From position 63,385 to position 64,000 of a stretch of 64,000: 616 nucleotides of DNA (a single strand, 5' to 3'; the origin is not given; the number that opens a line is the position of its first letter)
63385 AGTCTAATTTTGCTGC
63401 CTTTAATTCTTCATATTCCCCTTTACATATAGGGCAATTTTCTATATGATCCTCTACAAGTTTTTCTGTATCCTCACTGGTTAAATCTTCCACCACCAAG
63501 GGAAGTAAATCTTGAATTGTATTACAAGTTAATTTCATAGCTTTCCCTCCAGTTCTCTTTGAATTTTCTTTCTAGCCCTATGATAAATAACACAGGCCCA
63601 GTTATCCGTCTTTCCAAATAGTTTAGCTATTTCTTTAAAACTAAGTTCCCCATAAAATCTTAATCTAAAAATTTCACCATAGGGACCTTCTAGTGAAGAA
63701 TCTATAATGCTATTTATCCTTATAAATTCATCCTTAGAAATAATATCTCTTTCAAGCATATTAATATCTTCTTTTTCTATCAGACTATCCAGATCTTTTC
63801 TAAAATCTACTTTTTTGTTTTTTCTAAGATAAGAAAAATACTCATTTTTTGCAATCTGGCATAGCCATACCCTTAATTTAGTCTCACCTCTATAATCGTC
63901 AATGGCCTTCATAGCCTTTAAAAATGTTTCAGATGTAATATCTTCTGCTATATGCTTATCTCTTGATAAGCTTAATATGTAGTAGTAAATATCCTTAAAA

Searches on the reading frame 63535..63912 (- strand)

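Call 3: search_protein_families(library=pfam, proteins=[window:63535-63912:-], max_evalue=0.01)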
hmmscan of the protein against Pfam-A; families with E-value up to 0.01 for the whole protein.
window:63535-63912:- (125 aa): 3 families
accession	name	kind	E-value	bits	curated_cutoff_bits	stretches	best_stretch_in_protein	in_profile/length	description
PF04545.22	Sigma70_r4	-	9.7e-07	28.7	24.1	1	80-118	11-49/50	Sigma-70, region 4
PF08281.18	Sigma70_r4_2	-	3.2e-06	27.1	25.7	1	74-117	11-54/54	Sigma-70, region 4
PF04542.20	Sigma70_r2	-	0.00071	19.8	24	1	1-34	35-70/71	Sigma-70 region 2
